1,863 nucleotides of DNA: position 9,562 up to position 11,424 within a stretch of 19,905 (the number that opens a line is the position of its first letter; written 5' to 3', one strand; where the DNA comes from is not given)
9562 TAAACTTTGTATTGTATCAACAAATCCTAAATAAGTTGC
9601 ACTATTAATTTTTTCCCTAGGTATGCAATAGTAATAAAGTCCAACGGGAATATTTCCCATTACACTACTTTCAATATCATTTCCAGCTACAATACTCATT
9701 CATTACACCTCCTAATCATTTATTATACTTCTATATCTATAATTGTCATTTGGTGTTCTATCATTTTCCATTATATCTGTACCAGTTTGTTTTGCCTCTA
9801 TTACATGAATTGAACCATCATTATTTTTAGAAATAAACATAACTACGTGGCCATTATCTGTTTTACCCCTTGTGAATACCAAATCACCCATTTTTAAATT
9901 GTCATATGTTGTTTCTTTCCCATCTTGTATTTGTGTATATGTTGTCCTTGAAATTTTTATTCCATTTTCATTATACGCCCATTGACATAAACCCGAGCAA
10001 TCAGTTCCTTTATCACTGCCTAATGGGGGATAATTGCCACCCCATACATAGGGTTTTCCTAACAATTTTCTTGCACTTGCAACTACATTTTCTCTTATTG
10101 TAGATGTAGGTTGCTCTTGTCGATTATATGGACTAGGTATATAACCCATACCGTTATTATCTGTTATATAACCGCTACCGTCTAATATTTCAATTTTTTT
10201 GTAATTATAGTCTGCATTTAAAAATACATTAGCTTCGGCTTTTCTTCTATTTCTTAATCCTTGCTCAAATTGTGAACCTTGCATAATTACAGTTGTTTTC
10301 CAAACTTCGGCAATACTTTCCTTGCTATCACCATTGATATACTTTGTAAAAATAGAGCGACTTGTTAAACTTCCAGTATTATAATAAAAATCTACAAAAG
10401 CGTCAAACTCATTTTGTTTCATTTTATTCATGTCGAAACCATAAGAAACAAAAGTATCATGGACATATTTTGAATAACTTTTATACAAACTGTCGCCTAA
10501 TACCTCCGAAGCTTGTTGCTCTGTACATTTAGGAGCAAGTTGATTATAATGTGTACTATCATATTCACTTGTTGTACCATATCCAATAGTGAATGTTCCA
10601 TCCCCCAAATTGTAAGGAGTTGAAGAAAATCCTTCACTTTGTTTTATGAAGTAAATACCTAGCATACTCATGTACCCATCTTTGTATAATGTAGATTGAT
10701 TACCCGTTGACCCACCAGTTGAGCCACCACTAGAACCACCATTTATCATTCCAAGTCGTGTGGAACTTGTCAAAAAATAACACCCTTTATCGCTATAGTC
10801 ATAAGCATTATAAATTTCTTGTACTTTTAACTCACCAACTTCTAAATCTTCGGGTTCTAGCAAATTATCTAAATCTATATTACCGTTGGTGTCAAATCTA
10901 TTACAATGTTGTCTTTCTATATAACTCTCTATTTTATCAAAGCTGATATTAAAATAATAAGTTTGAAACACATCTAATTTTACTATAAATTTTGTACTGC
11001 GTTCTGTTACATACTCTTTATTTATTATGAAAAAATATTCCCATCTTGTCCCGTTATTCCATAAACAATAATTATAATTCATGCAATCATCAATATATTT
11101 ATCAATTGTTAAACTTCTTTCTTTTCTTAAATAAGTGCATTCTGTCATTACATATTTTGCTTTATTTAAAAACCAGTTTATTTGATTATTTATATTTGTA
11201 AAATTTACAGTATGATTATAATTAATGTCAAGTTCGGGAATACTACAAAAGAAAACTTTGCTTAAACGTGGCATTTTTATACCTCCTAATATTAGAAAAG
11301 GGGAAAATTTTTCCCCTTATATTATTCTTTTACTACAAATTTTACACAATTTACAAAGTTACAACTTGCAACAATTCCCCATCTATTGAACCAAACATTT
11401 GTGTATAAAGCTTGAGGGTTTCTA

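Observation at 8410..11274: Tail-knob (gp9-like) gene split by a dual peptidoglycan-hydrolase module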

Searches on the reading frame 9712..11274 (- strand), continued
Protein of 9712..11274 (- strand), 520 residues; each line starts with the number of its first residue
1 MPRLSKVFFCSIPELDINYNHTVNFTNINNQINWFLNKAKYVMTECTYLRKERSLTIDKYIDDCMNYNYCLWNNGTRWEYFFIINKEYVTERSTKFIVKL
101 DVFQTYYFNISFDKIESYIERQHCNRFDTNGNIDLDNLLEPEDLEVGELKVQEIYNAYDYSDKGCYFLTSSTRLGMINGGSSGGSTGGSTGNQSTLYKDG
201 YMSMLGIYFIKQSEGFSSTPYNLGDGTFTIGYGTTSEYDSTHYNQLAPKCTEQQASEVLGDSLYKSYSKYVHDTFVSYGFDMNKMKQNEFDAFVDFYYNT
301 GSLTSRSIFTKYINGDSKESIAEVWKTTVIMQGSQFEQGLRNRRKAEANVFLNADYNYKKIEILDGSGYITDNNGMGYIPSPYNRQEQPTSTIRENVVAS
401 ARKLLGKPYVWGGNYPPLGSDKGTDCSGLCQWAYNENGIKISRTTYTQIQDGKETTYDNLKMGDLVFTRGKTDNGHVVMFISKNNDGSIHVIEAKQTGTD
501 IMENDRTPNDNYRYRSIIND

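Call 65: fold_search(model_id=the predicted structure, library=pdb)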
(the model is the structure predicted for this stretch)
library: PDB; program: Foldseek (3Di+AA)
matches with E <= 10: 759; with E <= 0.001: 84
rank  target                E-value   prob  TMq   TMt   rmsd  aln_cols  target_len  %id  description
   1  3pbi                  3.4e-07  1.00  0.21  0.52   3.5       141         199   27  Structure of the peptidoglycan hydrolase RipB (Rv1478) from Mycobacterium tuberculosis at 1.6 resolution (released 2011-08-31)
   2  5fb4_B                5.4e-07  1.00  0.21  0.21   5.2       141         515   27  Crystal structure of the bacteriophage phi29 tail knob protein gp9 truncation variant (released 2016-06-22)
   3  5fb4_A                6.4e-07  1.00  0.21  0.21   5.2       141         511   27  Crystal structure of the bacteriophage phi29 tail knob protein gp9 truncation variant (released 2016-06-22)
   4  8auc_B                8.0e-07  1.00  0.21  0.22  28.0       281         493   19  Structure of peptidoglycan hydrolase Cg1735 from Corynebacterium glutamicum, trigonal crystal form (released 2023-01-18)
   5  5fei_B                1.3e-06  1.00  0.21  0.21  12.0       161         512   24  Crystal structure of the bacteriophage phi29 tail knob protein gp9 truncation variant (released 2016-06-22)
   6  5fb4_C                1.5e-06  1.00  0.21  0.21   5.2       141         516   26  Crystal structure of the bacteriophage phi29 tail knob protein gp9 truncation variant (released 2016-06-22)
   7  4q4g                  1.7e-06  1.00  0.21  0.51   6.0       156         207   23  Structure of the Resuscitation Promoting Factor Interacting protein RipA mutated at C383 (released 2014-09-10)
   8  8aud_A                1.8e-06  1.00  0.21  0.31   9.0       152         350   28  Structure of peptidoglycan hydrolase Cg1735 from Corynebacterium glutamicum, orthorhombic crystal form (released 2023-01-18)
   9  5fei_A                2.2e-06  1.00  0.21  0.21   5.2       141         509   27  Crystal structure of the bacteriophage phi29 tail knob protein gp9 truncation variant (released 2016-06-22)
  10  5fb5_B                2.2e-06  1.00  0.21  0.19   5.0       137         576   27  Crystal structure of the bacteriophage phi29 tail knob protein gp9 (released 2016-06-22)
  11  7cfl_A                2.5e-06  1.00  0.20  0.76   3.1       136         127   28  X-ray structure of autolysin Acd24020 catalytic domain from Clostridium difficile (released 2020-11-25)
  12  8v3w_H                3.1e-06  1.00  0.21  0.19   3.6       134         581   29  CryoEM Structure of Diffocin - precontracted - Baseplate - focused refinement on triplex region (released 2024-08-28)
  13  4jxb_B                3.3e-06  1.00  0.19  0.70   3.9       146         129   22  RipD (Rv1566c) from Mycobacterium tuberculosis: a non-catalytic NlpC/p60 domain protein, adaptation to peptidoglycan-b (released 2013-10-30)
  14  7cfl_B                3.7e-06  1.00  0.20  0.79   2.8       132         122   28  X-ray structure of autolysin Acd24020 catalytic domain from Clostridium difficile (released 2020-11-25)
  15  8auc_A                3.9e-06  1.00  0.21  0.23  28.6       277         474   19  Structure of peptidoglycan hydrolase Cg1735 from Corynebacterium glutamicum, trigonal crystal form (released 2023-01-18)
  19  8er5_B                5.5e-06  1.00  0.18  0.68   2.6       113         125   32  Crystal Structure of NlpC/P60 domain from Clostridium innocuum NlpC/P60 domain-containing protein CI_01448. (released 2023-10-18)
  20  5fb5_A                5.5e-06  1.00  0.21  0.19   5.0       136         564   28  Crystal structure of the bacteriophage phi29 tail knob protein gp9 (released 2016-06-22)
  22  3i86_B                6.9e-06  1.00  0.21  0.72   4.2       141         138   23  Crystal structure of the P60 Domain from M. avium subspecies paratuberculosis antigen MAP1204 (released 2010-07-21)
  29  7m5i_A                1.0e-05  1.00  0.25  0.75   3.6       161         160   28  Endolysin from Escherichia coli O157:H7 phage FAHEc1 (released 2021-08-04)
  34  3i86_A                1.5e-05  1.00  0.21  0.74   3.2       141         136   25  Crystal structure of the P60 Domain from M. avium subspecies paratuberculosis antigen MAP1204 (released 2010-07-21)
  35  3gt2                  1.5e-05  1.00  0.20  0.71   3.7       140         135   21  Crystal Structure of the P60 Domain from M. avium paratuberculosis Antigen MAP1272c (released 2010-04-07)
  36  8er5_A                1.6e-05  1.00  0.18  0.68   2.8       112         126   31  Crystal Structure of NlpC/P60 domain from Clostridium innocuum NlpC/P60 domain-containing protein CI_01448. (released 2023-10-18)
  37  9kbq_A                1.6e-05  1.00  0.24  0.76   4.5       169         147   28  Crystal structure of PHAb10, a peptidoglycan hydrolase with thermal stability and broad-spectrum (released 2024-11-27)
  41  4fdy_A                2.4e-05  1.00  0.20  0.34  13.8       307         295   18  Crystal structure of a similar to lipoprotein, NLP/P60 family (SAV0400) from Staphylococcus aureus subsp. aureus Mu50  (released 2012-07-25)
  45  7m5i_B                2.9e-05  1.00  0.24  0.73   3.8       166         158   28  Endolysin from Escherichia coli O157:H7 phage FAHEc1 (released 2021-08-04)
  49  3h41                  3.0e-05  1.00  0.20  0.33   9.1       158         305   23  CRYSTAL STRUCTURE OF A NLPC/P60 FAMILY PROTEIN (BCE_2878) FROM BACILLUS CEREUS ATCC 10987 AT 1.79 A RESOLUTION (released 2009-05-05)
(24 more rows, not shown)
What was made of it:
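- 10753..11274 (-): ORF1 aa 1-174: gp9-type N-terminal beta-sandwich domain, the part of the knob that meets the lower collar. Foldseek against 5fb4/5fb5, E about 5e-7 (call 65).
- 9715..10089 (-): ORF1 aa 396-520: NlpC/P60 cysteine endopeptidase domain. Foldseek hits RipB, RipA and Acd24020 (call 65).
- On phi29 gp9-type tail knob protein: Foldseek E is about 5e-7 (call 65).
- On NlpC/P60 endopeptidase (PF00877): Structural matches to RipA, RipB, Acd24020 and SagA are in call 65.
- Checked: Foldseek with the ORF1 model hits 5fb4/5fb5 at E about 5e-7 (call 65).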

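Call 67: list_cluster_members(proteins=[P0397, window:9712-11274:-, window:8410-9699:-])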
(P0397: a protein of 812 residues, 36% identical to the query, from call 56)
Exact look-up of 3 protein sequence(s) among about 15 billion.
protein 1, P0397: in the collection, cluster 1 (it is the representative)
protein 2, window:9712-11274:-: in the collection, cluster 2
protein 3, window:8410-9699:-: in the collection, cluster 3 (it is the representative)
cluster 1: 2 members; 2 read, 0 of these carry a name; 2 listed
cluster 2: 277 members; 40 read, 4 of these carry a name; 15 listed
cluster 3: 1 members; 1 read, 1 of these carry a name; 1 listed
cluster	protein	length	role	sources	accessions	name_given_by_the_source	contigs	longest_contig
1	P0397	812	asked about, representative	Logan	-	-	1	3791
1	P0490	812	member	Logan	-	-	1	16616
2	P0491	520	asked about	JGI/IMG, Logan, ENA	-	cell wall-associated NlpC family hydrolase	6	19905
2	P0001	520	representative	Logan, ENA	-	-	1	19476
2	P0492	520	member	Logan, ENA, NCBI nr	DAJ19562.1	MAG TPA: Major tail protein [Podoviridae sp. ct1Pw90]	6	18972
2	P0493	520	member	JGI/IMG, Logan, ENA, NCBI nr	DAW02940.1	cell wall-associated NlpC family hydrolase | MAG TPA: Major tail protein [Caudoviricetes sp.]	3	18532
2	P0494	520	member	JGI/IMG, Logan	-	cell wall-associated NlpC family hydrolase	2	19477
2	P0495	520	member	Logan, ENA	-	-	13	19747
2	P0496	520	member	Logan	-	-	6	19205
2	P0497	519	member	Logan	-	-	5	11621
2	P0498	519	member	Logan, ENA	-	-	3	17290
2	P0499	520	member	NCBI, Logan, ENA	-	-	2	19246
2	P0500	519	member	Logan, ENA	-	-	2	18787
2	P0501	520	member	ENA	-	-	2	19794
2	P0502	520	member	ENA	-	-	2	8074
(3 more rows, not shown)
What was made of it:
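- JGI names the protein simply 'cell wall-associated NlpC family hydrolase' (call 67).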

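Call 83: search_protein_families(library=pfam, proteins=[L001:3313-4902:+], max_evalue=0.001)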
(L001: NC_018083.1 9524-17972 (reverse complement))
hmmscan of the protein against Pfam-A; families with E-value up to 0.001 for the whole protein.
L001:3313-4902:+ (529 aa): 3 families
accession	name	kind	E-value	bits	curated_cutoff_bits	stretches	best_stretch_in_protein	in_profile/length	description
PF01551.29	Peptidase_M23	-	4.5e-31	107.4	28.7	1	418-513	2-96/96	Peptidase family M23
PF00959.24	Phage_lysozyme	-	2.3e-10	41.3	22.3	1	209-344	2-125/125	Phage lysozyme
PF16838.11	Caud_tail_N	-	0.00015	22.7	27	1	6-112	7-118/120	Caudoviral major tail protein N-terminus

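Call 85: fold_search(model_id=the predicted structure, library=viral)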
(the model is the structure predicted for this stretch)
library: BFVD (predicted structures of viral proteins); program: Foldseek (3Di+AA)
matches with E <= 10: 350; with E <= 0.001: 44
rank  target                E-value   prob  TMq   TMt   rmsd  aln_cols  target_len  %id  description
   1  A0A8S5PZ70            1.7e-81  1.00  0.56  0.56  25.6       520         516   82  Lysozyme [Podoviridae sp. ctack17]
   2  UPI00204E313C         7.8e-12  1.00  0.21  0.22  26.1       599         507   13  (no name look-up for this kind of identifier)
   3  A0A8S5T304            8.7e-10  1.00  0.20  0.19   2.1       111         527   25  Major tail protein [Podoviridae sp. ctpVv1]
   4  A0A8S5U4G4            1.3e-09  1.00  0.22  0.17  34.4       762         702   12  Major tail protein [Podoviridae sp. ctIyI17]
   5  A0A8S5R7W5            3.6e-09  1.00  0.19  0.17   2.7       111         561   28  Major tail protein [virus sp. ctxZT69]
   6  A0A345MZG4            6.0e-09  1.00  0.19  0.18   7.4       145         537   25  (no name in the UniProt tables at hand)
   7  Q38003                6.0e-09  1.00  0.21  0.44  13.9       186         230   17  Tail protein [Streptococcus phage Cp-1]
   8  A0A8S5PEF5            1.8e-08  1.00  0.21  0.21   2.6       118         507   24  Major tail protein [Podoviridae sp. ctfAL26]
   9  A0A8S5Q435            7.2e-08  1.00  0.20  0.16   2.4       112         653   24  Major tail protein [Podoviridae sp. ctza028]
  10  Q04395                9.6e-08  1.00  0.21  0.19   5.2       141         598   28  Tail knob protein gp9 [Bacillus phage Nf]
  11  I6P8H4                1.3e-07  1.00  0.19  0.13  17.0       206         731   16  (no name in the UniProt tables at hand)
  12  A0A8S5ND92            1.9e-07  1.00  0.19  0.14   2.8       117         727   30  Major tail protein [Podoviridae sp. ctTZV6]
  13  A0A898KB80            2.0e-07  1.00  0.20  0.37   5.2       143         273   34  (no name in the UniProt tables at hand)
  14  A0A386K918            6.6e-07  1.00  0.21  0.52   3.3       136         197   33  (no name in the UniProt tables at hand)
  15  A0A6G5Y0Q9            6.6e-07  1.00  0.20  0.18  25.6       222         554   18  (no name in the UniProt tables at hand)
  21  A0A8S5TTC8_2          3.6e-06  1.00  0.19  0.07   3.4       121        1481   36  NlpC/P60 family [Siphoviridae sp. ct5jB2]
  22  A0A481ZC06            3.8e-06  1.00  0.21  0.39   8.8       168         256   24  NlpC/P60 family protein [Pithovirus LCPAC404]
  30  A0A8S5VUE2            1.8e-05  1.00  0.20  0.54   3.4       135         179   26  NlpC/P60 family [Tectiviridae sp.]
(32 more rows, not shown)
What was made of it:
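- A 230-aa Cp-1 'tail protein' matches the N-domain (call 85).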

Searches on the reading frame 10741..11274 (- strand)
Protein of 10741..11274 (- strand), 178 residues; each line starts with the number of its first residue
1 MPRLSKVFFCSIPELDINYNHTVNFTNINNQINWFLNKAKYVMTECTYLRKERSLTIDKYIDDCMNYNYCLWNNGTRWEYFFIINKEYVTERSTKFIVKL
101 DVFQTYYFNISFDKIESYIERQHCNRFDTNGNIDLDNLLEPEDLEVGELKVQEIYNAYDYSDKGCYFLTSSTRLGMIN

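Call 56: search_protein_representatives(protein=window:10741-11274:-)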
Query: 178 residues. Proteins with E-value up to 0.001 (for the whole library): 2350; up to 1e-10: 468; up to 1e-30: 5. The best 150 are listed.
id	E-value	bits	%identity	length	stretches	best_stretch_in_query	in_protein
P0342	4.3e-42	160.2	46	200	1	2-175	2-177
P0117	3.7e-37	144.1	47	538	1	4-174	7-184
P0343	1.5e-35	138.9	46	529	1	6-175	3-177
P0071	7.1e-34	133.4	46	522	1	7-174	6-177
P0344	3.2e-32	128.0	39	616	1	7-176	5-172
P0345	3.3e-30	121.4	40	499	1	6-174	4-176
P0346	1.1e-29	119.7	43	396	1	5-175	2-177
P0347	3.0e-29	118.3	40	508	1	7-174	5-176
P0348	3.6e-29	118.1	43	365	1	13-175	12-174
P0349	3.7e-29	118.0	37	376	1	6-174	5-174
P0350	6.2e-28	114.0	45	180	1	15-177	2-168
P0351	4.8e-27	111.2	38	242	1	7-174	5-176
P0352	7.4e-27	110.5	36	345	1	5-176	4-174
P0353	9.9e-27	110.1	39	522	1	5-176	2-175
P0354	2.0e-26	109.2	39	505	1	5-175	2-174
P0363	1.1e-22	97.0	39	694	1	5-176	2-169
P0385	2.0e-18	83.0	33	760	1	7-178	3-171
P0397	1.2e-17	80.5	36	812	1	6-177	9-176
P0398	1.3e-17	80.5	32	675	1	8-176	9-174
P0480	2.5e-14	69.7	33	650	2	5-150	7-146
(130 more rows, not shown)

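Call 64: find_encoding_contigs(protein=P0397, flank=4000, max_places=4)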
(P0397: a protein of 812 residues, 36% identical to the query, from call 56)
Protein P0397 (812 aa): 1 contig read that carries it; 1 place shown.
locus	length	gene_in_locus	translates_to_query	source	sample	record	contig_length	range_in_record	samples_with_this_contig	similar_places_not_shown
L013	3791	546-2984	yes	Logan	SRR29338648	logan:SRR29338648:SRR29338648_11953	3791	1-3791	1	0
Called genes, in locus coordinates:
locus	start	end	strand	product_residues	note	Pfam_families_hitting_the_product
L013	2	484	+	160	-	?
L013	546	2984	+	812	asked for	PF16838:Caud_tail_N, PF00959:Phage_lysozyme, PF20934:phi29_gp9_C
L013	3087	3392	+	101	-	-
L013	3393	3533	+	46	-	-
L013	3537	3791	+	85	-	?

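Call 68: find_encoding_contigs(protein=P0490, flank=8000, max_places=2)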
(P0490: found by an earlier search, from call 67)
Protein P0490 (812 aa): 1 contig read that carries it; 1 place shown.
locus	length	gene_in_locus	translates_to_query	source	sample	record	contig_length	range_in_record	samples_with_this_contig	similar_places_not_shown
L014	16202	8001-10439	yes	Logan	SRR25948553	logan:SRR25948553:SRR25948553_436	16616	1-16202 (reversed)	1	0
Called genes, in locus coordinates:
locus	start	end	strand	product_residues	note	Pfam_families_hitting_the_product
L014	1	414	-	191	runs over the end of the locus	-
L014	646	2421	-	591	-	PF03175:DNA_pol_B_2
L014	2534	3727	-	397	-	-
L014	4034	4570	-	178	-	PF08239:SH3_3 (weak)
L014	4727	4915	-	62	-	-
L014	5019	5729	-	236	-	-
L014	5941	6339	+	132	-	-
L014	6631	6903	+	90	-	-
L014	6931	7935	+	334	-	PF25622:Phi29_MCP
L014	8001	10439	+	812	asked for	PF16838:Caud_tail_N, PF00959:Phage_lysozyme, PF20934:phi29_gp9_C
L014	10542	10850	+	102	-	-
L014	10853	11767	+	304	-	PF05352:Phage_connector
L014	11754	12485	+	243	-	-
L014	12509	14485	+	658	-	-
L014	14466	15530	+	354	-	PF05894:Podovirus_Gp16, PF03237:Terminase_6N (weak)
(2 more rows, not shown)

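Call 83: search_protein_families(library=pfam, proteins=[P0397, P0480, P0343, P0363, P0385, P0344, P0398, P0352], max_evalue=0.001)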
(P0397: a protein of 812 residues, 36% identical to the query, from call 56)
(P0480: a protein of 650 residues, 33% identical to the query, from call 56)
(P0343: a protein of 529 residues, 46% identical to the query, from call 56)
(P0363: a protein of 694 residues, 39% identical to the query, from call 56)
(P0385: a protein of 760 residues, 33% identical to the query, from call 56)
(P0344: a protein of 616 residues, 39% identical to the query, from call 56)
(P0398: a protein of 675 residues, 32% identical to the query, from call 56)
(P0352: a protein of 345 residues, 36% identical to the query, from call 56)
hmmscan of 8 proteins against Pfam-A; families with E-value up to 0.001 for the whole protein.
P0397 (812 aa): 3 families
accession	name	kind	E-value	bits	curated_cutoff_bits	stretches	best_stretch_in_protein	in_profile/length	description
PF20934.2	phi29_gp9_C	-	1e-25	90.9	27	1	492-798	125-440/449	Bacillus phage phi29, Tail knob protein gp9, C-terminal domain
PF00959.24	Phage_lysozyme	-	3.9e-19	69.6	22.3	1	220-352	1-123/125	Phage lysozyme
PF16838.11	Caud_tail_N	-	1.9e-12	48.2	27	1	16-115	11-119/120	Caudoviral major tail protein N-terminus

P0480 (650 aa): 3 families
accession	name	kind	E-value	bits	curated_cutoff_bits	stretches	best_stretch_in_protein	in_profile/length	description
PF01551.29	Peptidase_M23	-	6.6e-28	97.2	28.7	1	545-633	2-89/96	Peptidase family M23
PF16838.11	Caud_tail_N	-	4.9e-22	79.1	27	1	10-114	7-119/120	Caudoviral major tail protein N-terminus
PF20934.2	phi29_gp9_C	-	7.9e-19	68.2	27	1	371-498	322-448/449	Bacillus phage phi29, Tail knob protein gp9, C-terminal domain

P0343 (529 aa): 3 families
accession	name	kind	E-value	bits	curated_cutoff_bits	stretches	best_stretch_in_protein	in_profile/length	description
PF00877.26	NLPC_P60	-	6.1e-16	58.7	23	1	211-294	1-73/105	NlpC/P60 family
PF00959.24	Phage_lysozyme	-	6.2e-10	39.9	22.3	1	349-484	3-125/125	Phage lysozyme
PF16838.11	Caud_tail_N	-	5.6e-06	27.3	27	1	5-115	7-120/120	Caudoviral major tail protein N-terminus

P0363 (694 aa): 2 families
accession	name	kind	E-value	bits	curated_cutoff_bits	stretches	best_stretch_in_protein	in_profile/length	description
PF01551.29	Peptidase_M23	-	3.2e-08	34.1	28.7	1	508-576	16-73/96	Peptidase family M23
PF16838.11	Caud_tail_N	-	4.4e-07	30.9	27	1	5-109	7-119/120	Caudoviral major tail protein N-terminus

P0385 (760 aa): 2 families
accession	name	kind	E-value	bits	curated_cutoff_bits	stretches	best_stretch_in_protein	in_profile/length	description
PF16838.11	Caud_tail_N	-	1.8e-10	41.8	27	1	5-108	8-118/120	Caudoviral major tail protein N-terminus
PF01551.29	Peptidase_M23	-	2.3e-05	25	28.7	1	561-646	16-76/96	Peptidase family M23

P0344 (616 aa): 3 families
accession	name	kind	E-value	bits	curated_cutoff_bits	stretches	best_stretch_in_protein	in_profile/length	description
PF01832.25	Glucosaminidase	-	3.2e-32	112.2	30.2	1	223-354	6-122/123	Mannosyl-glycoprotein endo-beta-N-acetylglucosaminidase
PF00877.26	NLPC_P60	-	4.9e-12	46.2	23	1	492-573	1-70/105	NlpC/P60 family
PF16838.11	Caud_tail_N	-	1.8e-08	35.4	27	1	15-107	15-118/120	Caudoviral major tail protein N-terminus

P0398 (675 aa): 2 families
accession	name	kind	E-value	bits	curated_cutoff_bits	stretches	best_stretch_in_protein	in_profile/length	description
PF16838.11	Caud_tail_N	-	1.6e-07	32.3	27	1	10-112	7-118/120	Caudoviral major tail protein N-terminus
PF01551.29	Peptidase_M23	-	0.00031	21.3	28.7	0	515-580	12-76/96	Peptidase family M23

P0352 (345 aa): 2 families
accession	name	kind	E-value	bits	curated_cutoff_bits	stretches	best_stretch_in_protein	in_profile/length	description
PF01832.25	Glucosaminidase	-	5.6e-34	117.9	30.2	1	212-341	9-123/123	Mannosyl-glycoprotein endo-beta-N-acetylglucosaminidase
PF16838.11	Caud_tail_N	-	1.2e-07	32.7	27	1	17-111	16-119/120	Caudoviral major tail protein N-terminus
